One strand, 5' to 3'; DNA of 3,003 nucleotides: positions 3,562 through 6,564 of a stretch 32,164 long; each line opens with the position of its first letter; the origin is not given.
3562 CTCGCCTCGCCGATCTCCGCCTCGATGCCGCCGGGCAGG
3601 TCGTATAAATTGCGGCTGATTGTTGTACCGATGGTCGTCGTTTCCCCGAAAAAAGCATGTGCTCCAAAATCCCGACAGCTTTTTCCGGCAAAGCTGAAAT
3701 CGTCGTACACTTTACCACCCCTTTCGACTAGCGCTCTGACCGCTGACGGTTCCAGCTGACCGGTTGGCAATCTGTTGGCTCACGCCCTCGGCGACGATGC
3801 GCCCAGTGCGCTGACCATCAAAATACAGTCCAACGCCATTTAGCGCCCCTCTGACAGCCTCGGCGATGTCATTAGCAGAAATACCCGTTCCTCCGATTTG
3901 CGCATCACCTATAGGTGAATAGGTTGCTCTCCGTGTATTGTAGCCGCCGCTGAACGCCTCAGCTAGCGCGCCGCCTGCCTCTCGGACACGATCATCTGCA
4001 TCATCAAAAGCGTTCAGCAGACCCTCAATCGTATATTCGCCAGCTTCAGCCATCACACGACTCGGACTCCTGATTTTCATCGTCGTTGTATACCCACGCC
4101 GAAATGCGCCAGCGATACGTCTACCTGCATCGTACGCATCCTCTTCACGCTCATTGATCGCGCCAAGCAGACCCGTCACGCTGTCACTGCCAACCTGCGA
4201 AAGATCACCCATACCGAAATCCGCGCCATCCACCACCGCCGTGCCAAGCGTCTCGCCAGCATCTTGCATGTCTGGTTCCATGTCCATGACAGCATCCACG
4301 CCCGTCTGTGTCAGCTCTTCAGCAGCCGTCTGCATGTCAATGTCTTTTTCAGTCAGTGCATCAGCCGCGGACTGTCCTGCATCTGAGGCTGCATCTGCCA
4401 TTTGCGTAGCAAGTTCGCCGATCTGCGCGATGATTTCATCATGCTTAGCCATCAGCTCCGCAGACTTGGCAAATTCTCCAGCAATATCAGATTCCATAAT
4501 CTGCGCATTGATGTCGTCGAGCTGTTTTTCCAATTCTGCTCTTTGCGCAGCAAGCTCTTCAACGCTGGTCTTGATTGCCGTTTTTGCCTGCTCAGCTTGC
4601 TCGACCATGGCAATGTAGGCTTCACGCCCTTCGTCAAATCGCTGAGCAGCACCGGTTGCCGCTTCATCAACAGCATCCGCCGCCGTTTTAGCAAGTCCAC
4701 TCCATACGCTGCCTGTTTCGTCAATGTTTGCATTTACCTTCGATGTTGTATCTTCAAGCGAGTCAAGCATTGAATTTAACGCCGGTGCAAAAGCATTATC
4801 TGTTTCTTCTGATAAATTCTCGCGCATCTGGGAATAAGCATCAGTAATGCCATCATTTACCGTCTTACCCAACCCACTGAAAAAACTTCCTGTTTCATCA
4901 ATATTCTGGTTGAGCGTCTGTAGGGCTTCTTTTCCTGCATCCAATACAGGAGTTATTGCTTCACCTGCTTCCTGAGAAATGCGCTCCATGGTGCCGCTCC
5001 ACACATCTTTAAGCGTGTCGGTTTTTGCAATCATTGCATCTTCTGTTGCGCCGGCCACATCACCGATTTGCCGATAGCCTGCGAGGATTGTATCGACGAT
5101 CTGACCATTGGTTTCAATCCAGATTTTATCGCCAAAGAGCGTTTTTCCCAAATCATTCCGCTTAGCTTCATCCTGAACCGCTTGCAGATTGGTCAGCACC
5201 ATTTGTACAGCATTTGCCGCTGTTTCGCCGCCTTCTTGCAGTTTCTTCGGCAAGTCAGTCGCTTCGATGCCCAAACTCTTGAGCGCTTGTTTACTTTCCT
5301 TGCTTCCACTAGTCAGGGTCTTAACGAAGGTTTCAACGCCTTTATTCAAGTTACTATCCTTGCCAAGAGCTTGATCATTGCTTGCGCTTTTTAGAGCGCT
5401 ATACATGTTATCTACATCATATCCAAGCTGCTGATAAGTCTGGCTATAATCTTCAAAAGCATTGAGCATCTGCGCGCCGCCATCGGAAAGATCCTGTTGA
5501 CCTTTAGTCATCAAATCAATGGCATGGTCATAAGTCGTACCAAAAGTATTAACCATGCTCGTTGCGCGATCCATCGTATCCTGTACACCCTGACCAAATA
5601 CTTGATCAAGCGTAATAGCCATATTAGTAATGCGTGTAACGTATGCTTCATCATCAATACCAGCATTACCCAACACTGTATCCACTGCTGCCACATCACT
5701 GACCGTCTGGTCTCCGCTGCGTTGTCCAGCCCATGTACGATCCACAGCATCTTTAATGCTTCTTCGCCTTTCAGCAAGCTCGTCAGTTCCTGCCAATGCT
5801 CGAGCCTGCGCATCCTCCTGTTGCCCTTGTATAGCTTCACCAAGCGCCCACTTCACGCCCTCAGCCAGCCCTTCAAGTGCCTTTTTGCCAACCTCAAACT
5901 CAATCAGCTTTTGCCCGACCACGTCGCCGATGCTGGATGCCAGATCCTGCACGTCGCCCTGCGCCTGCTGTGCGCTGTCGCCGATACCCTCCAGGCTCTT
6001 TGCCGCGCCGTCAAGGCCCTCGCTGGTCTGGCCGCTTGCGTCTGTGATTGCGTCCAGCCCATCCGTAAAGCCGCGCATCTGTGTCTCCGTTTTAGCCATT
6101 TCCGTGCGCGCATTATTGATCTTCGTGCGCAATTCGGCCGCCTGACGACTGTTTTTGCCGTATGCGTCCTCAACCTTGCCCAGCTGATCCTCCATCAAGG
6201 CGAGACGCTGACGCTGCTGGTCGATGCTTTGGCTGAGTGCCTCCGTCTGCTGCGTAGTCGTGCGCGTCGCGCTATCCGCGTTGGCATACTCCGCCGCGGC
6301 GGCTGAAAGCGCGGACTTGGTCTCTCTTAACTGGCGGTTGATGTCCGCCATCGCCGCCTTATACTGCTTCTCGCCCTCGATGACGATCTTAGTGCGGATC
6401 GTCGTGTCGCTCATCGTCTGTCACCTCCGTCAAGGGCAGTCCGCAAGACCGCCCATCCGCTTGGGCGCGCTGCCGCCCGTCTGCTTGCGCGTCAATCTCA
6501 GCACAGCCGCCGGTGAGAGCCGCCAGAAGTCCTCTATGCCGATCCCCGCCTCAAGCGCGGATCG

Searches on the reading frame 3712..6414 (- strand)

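Call 83: search_protein_families(library=phrogs, proteins=[window:3712-6414:-], max_evalue=0.00001)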
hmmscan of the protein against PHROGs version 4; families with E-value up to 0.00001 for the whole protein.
window:3712-6414:- (900 aa): 10 families
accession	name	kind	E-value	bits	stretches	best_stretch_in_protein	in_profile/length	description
phrog_1272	-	tail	1.2e-31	110.4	1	12-520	90-591/1606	tail length tape measure protein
phrog_10613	-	tail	1.3e-18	68.8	1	5-170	9-191/237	tail length tape measure protein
phrog_1533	-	tail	1.3e-17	63.7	2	16-131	19-121/1688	tail length tape measure protein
phrog_167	-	tail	2.6e-17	62.9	1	17-751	121-703/1555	tail length tape measure protein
phrog_5218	-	unknown function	2.7e-14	53.3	1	4-524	6-594/1599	-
phrog_5493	-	tail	3.3e-13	49.9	1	618-828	826-1034/1102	tail length tape measure protein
phrog_28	-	tail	1.6e-11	44.5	1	46-519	122-609/1228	tail length tape measure protein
phrog_4372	-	tail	9.9e-11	40.8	1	451-820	1271-1556/1681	tail length tape measure protein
phrog_1204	-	tail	3.1e-10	39.6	1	481-858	1014-1397/1483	tail protein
phrog_4704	-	tail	3.6e-07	30.2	1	17-397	21-417/625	tail length tape measure protein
